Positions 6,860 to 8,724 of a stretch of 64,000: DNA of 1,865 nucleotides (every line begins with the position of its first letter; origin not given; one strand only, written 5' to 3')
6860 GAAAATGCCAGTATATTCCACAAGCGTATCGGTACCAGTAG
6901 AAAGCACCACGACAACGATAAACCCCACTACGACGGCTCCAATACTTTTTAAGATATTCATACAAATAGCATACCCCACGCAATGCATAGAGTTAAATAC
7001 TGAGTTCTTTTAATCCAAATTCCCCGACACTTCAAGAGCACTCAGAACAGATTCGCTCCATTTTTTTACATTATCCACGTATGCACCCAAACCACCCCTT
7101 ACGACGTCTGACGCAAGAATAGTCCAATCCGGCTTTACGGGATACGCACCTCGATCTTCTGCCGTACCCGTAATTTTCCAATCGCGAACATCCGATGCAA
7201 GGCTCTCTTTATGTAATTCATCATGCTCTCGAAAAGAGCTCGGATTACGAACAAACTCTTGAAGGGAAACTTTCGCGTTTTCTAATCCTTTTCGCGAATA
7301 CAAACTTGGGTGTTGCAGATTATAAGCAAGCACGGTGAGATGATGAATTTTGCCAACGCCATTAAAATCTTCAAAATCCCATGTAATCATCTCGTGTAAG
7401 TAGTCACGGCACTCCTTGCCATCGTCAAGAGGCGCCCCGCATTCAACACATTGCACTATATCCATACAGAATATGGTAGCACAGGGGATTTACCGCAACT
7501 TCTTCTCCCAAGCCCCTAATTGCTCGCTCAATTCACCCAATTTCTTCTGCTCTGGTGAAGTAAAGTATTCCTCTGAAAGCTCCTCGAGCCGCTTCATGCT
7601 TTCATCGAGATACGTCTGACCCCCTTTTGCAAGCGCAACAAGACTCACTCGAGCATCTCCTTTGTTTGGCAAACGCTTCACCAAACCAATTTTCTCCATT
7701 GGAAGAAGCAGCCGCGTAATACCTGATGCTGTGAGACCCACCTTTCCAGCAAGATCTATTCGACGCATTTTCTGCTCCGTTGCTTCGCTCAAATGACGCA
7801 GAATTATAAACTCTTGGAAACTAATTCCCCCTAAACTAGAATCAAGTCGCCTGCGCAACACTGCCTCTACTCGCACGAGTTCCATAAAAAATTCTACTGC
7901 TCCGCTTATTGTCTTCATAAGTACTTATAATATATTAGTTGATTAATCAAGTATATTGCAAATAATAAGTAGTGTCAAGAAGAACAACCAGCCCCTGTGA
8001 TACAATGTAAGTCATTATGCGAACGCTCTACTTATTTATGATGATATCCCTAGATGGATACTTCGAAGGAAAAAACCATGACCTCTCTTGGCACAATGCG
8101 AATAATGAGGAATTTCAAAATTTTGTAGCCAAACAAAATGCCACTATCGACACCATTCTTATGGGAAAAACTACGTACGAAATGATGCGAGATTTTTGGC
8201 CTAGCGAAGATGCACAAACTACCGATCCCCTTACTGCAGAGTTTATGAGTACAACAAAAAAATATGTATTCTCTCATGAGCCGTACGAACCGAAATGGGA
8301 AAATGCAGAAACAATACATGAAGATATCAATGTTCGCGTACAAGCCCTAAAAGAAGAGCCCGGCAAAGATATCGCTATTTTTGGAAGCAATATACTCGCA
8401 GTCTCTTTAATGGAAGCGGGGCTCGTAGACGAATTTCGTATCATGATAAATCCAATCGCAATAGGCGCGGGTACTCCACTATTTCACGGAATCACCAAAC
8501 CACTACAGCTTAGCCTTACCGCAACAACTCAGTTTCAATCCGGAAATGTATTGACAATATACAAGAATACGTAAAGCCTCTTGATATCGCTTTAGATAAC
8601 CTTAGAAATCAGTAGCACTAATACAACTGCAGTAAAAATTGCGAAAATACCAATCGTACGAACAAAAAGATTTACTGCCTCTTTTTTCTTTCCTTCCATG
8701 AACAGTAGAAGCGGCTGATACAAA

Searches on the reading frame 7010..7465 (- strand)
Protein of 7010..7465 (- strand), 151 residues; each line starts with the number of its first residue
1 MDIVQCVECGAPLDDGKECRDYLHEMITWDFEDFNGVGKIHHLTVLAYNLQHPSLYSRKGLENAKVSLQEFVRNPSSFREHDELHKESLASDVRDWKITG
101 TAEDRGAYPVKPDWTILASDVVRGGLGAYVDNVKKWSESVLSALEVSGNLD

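Call 8: search_protein_families(library=pfam, proteins=[window:7010-7465:-], max_evalue=0.001)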
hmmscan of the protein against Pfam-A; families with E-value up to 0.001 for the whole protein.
window:7010-7465:- (151 aa): 1 family
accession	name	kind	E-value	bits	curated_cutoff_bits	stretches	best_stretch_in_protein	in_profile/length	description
PF19371.4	DUF5946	-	1.3e-24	87.8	28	1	5-144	2-140/141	Family of unknown function (DUF5946)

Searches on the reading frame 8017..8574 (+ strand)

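Call 8: search_protein_families(library=pfam, proteins=[window:8017-8574:+], max_evalue=0.001)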
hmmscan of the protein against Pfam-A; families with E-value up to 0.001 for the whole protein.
window:8017-8574:+ (185 aa): 1 family
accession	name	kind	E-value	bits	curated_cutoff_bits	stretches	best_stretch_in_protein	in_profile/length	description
PF01872.23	RibD_C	-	1.3e-23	84.2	24.1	1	3-179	2-197/197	RibD C-terminal domain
